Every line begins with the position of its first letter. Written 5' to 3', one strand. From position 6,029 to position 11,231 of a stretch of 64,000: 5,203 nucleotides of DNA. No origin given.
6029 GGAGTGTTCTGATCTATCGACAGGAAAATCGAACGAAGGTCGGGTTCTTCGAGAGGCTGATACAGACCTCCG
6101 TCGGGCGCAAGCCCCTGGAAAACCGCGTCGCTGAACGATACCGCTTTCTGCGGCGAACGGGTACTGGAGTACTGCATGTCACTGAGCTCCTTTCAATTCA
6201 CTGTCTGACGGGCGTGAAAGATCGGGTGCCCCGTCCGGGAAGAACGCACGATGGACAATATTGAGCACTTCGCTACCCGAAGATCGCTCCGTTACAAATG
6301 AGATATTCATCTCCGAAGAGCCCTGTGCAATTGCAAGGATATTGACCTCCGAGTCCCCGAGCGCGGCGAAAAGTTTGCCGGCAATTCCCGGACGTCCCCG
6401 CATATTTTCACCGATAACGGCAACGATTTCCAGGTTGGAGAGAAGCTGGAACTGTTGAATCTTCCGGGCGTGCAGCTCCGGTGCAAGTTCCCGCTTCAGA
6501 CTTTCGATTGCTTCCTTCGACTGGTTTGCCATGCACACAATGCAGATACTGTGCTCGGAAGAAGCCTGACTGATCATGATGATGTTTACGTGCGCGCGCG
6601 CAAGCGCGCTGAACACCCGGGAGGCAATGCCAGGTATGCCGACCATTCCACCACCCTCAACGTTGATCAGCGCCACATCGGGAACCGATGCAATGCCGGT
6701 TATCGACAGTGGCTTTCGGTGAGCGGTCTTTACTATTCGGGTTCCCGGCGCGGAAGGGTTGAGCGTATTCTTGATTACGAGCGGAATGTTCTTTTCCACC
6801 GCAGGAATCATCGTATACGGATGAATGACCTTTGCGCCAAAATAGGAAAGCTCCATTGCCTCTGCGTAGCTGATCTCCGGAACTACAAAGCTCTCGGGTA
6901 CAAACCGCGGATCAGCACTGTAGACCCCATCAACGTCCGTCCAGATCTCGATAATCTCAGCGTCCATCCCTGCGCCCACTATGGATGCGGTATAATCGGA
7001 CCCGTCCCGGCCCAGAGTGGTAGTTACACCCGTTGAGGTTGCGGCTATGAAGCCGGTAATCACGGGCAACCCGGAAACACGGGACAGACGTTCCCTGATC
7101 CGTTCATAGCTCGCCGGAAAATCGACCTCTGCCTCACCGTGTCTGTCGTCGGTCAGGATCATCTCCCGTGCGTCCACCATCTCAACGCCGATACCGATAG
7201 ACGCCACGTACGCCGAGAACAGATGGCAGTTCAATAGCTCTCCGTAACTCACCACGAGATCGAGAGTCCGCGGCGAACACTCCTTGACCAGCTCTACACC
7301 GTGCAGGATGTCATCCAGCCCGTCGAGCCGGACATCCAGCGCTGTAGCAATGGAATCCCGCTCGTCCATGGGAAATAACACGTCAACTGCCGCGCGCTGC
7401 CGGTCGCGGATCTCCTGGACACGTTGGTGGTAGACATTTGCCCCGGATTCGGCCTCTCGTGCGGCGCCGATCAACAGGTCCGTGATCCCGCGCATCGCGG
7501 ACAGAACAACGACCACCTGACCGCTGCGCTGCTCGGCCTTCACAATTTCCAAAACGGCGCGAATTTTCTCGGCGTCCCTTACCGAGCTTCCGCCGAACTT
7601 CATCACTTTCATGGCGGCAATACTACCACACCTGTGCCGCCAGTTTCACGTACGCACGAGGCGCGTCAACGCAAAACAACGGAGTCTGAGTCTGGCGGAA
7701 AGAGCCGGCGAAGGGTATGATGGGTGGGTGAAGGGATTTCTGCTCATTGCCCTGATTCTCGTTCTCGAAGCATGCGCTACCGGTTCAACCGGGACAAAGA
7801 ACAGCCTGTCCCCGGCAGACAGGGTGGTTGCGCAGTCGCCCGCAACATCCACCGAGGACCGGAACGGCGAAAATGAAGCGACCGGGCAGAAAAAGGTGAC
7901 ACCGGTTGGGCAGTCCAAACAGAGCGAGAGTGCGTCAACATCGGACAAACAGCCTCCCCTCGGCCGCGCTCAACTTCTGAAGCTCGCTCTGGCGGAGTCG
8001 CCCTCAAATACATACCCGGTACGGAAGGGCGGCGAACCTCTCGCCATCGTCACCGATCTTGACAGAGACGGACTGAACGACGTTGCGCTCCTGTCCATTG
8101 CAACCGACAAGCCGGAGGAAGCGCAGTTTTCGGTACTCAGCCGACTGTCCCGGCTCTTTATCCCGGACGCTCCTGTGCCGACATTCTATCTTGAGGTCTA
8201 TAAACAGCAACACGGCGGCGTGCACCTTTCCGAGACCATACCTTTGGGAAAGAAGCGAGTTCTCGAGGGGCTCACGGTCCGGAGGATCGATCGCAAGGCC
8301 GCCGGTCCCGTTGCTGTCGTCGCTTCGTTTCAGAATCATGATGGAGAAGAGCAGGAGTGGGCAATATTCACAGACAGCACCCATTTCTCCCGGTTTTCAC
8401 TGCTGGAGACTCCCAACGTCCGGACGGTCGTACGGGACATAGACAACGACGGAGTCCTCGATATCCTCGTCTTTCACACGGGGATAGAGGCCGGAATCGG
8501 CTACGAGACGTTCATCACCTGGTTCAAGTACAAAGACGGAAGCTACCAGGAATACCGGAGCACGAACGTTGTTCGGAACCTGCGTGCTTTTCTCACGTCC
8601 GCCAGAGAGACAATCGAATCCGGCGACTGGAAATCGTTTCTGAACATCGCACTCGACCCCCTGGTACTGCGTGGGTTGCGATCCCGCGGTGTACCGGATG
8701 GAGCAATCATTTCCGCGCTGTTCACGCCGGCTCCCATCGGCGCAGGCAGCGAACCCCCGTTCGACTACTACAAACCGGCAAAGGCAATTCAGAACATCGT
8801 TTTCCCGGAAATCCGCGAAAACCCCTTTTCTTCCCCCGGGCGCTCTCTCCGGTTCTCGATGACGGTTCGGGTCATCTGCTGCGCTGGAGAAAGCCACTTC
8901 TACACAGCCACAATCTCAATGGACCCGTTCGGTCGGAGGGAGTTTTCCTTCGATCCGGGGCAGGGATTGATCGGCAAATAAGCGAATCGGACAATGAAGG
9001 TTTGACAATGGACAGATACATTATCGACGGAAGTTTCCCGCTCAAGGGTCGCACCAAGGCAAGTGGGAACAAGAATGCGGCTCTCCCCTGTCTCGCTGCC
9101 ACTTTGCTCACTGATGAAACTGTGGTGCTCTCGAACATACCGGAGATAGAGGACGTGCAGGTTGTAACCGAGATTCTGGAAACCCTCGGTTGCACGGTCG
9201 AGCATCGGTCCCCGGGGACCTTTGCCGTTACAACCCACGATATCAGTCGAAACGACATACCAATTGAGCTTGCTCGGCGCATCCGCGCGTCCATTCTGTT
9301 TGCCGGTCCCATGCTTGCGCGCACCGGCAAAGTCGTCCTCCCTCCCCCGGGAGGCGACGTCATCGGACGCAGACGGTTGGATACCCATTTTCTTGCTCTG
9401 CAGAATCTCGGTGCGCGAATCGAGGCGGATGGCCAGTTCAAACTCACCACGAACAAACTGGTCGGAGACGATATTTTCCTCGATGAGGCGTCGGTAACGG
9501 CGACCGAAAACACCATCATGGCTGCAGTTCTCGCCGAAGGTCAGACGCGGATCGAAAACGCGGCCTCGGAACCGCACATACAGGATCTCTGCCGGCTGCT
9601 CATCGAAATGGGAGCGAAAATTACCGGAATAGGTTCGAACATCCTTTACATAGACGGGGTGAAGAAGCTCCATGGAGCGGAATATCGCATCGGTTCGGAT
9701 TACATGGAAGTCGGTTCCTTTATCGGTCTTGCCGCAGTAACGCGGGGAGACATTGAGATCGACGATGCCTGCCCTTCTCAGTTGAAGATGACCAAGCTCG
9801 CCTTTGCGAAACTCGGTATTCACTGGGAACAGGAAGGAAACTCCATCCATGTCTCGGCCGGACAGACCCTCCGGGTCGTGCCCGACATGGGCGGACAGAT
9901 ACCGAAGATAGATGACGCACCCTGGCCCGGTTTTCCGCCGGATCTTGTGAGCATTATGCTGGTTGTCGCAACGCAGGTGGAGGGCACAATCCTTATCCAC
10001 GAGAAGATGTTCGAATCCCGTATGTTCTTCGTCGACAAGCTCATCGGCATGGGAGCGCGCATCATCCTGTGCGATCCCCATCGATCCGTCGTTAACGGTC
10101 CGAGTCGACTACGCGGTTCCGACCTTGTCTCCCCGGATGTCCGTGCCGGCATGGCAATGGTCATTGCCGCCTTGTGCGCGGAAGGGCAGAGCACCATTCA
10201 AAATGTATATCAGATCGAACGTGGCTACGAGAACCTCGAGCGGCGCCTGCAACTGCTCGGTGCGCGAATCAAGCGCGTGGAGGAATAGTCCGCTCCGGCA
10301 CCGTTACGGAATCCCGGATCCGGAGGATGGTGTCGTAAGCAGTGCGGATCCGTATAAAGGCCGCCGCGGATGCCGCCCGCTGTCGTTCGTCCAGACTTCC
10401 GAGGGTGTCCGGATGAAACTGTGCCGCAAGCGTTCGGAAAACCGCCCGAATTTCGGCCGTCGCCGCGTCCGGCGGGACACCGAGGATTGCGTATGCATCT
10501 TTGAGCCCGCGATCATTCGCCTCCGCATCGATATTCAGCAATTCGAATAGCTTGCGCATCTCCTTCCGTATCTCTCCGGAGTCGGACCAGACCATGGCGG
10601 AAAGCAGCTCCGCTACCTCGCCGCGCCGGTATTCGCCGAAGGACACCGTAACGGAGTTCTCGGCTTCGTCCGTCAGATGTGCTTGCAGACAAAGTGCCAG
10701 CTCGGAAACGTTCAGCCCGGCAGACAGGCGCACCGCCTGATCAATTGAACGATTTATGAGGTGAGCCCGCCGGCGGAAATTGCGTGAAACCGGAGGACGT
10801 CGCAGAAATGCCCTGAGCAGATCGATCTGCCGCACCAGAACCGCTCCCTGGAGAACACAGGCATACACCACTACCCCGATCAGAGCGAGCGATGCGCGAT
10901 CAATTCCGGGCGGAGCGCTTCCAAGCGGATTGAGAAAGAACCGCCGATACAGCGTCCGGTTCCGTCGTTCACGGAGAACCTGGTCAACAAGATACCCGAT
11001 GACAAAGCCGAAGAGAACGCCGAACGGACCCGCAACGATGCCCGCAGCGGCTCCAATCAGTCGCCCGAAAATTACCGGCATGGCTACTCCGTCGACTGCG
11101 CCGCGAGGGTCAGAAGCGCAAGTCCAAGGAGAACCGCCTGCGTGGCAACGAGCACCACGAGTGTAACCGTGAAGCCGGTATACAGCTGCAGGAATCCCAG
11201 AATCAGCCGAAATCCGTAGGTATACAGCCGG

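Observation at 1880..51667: Pervasive leaderless-mRNA architecture: -10 box 6-9 nt before start codons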

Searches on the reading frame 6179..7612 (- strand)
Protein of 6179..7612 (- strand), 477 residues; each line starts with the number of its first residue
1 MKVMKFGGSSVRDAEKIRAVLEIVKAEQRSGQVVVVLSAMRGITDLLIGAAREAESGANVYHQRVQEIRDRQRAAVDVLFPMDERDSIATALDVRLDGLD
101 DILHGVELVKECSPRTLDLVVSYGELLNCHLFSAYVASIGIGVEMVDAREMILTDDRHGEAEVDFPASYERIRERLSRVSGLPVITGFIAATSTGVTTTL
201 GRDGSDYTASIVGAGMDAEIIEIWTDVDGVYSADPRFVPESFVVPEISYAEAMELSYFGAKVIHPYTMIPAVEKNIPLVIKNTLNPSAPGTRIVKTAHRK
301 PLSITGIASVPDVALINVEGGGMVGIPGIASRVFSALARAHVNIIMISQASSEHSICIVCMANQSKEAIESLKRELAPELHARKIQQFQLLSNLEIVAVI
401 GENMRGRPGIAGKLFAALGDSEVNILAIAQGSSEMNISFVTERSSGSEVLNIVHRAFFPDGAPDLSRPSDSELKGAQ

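Call 43: find_related_loci(query=window:6179-7612:-, collection=metagenome_contigs, flank=7000)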
Query window:6179-7612:- (477 aa) in metagenome_contigs; peptide patterns used: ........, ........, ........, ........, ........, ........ (x = any residue, [..] = any of these).
600 stretches matched a pattern (row limit reached: there are more); 548 encode a relative of the query (tblastn E <= 1e-3); the best 80 are kept; 80 distinct loci.
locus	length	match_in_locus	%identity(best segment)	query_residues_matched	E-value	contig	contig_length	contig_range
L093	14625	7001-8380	62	1-460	0e+0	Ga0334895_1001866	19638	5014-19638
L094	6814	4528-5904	60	1-459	2e-180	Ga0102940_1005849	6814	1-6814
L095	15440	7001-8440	55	1-468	1e-170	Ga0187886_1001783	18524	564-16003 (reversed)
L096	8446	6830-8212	57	1-460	5e-169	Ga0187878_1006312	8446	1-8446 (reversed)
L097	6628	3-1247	61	50-461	8e-161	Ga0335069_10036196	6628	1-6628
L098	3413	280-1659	55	1-460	1e-159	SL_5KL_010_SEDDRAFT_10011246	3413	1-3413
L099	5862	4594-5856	60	1-421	3e-153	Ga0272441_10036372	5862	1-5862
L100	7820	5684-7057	45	1-458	3e-122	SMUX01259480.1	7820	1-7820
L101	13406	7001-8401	43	1-466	4e-122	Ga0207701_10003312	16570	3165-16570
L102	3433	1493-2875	47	1-458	5e-124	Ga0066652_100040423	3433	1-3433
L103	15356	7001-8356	43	1-458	4e-120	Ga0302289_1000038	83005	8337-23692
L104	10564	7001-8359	43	1-458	1e-116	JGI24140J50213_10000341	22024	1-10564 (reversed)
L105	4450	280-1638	42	1-458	2e-117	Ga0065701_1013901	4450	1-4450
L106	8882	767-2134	46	1-458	7e-115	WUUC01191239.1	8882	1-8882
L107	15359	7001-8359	42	1-458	6e-114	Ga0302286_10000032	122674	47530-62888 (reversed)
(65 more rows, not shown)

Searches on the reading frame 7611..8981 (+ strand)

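Call 13: search_protein_families(library=pfam, proteins=[window:7611-8981:+], max_evalue=0.001)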
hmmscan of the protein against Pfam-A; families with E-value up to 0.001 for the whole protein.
window:7611-8981:+ (456 aa): 1 family
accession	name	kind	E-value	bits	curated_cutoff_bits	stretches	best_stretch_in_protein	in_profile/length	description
PF13517.12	FG-GAP_3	-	0.00065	20.7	26.9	0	262-287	37-61/61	FG-GAP-like repeat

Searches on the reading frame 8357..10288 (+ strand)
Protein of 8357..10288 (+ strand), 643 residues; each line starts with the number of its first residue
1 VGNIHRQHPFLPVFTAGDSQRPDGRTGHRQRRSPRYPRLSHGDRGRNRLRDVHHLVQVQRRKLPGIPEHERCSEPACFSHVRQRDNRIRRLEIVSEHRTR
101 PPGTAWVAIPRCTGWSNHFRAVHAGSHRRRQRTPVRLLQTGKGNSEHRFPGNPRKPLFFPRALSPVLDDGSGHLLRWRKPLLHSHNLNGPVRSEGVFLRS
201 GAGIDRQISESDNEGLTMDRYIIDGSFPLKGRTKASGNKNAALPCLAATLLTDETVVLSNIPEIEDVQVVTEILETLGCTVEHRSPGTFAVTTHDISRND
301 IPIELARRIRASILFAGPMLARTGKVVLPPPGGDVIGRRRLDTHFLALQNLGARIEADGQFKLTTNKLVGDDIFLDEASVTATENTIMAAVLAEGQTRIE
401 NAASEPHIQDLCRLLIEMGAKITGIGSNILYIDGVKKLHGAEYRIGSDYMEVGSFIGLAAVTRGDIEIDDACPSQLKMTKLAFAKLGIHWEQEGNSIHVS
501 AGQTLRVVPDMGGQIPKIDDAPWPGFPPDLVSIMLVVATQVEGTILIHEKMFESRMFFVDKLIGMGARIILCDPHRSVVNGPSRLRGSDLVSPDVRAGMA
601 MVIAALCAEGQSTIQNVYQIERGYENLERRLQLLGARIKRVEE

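Call 13: search_protein_families(library=pfam, proteins=[window:8357-10288:+], max_evalue=0.001)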
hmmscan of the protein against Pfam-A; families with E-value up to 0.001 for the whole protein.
window:8357-10288:+ (643 aa): 1 family
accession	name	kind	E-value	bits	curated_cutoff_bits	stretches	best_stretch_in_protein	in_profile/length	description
PF00275.25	EPSP_synthase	-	3e-67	227.6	22.8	1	225-631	3-417/417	EPSP synthase (3-phosphoshikimate 1-carboxyvinyltransferase)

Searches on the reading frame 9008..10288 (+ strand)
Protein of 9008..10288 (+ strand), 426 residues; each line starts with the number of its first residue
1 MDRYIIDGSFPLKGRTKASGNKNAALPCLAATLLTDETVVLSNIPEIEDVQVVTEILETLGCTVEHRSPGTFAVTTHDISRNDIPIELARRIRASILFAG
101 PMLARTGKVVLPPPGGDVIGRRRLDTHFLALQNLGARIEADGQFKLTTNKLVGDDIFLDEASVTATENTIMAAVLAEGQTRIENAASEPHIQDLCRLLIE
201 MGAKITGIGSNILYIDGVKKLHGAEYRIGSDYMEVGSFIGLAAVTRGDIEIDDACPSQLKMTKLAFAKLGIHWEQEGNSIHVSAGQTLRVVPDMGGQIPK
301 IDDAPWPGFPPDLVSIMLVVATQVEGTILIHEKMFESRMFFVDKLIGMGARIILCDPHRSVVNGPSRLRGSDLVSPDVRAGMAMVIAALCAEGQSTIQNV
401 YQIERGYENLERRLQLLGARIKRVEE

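Call 37: find_encoding_contigs(protein=window:9008-10288:+, flank=10000, max_places=2)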
Protein window:9008-10288:+ (426 aa): 3 contigs read that carry it; 2 places shown.
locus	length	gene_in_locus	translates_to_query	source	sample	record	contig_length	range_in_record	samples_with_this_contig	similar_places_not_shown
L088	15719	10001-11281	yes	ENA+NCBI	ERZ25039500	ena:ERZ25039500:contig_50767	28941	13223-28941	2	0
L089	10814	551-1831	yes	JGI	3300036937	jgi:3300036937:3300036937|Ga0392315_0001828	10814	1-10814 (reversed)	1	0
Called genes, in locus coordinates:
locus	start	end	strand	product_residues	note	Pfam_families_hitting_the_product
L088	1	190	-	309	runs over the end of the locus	PF01544:CorA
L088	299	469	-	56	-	-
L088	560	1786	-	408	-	PF12832:MFS_1_like, PF13347:MFS_2 (weak), PF07690:MFS_1, PF00083:Sugar_tr, PF06609:TRI12 (weak), PF07690:MFS_1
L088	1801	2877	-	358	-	PF04909:Amidohydro_2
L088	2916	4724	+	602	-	PF16314:DUF4954, PF25084:LbH_EIF2B (faint), PF25087:GMPPB_C (faint), PF24894:Hexapep_GlmU (weak)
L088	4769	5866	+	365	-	PF01966:HD (weak)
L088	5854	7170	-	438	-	PF14821:Thr_synth_N, PF00291:PALP, PF24857:THR4_C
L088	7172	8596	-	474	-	PF00696:AA_kinase, PF13740:ACT_6 (faint), PF13840:ACT_7, PF01842:ACT, PF22468:ACT_9, PF01842:ACT (weak), PF22468:ACT_9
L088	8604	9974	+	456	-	-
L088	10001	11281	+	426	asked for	PF00275:EPSP_synthase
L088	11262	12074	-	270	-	PF27507:DjlA_TM, PF00226:DnaJ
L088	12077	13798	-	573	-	PF03739:LptF_LptG (faint)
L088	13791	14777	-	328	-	-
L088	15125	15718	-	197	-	?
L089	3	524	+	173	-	?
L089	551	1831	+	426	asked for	PF00275:EPSP_synthase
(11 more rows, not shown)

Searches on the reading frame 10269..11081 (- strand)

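Call 13: search_protein_families(library=pfam, proteins=[window:10269-11081:-], max_evalue=0.001)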
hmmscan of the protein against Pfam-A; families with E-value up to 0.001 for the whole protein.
window:10269-11081:- (270 aa): 1 family
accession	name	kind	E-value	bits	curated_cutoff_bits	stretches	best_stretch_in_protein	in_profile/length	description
PF00226.36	DnaJ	-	5.8e-11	42.8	27.8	1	195-251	1-52/63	DnaJ domain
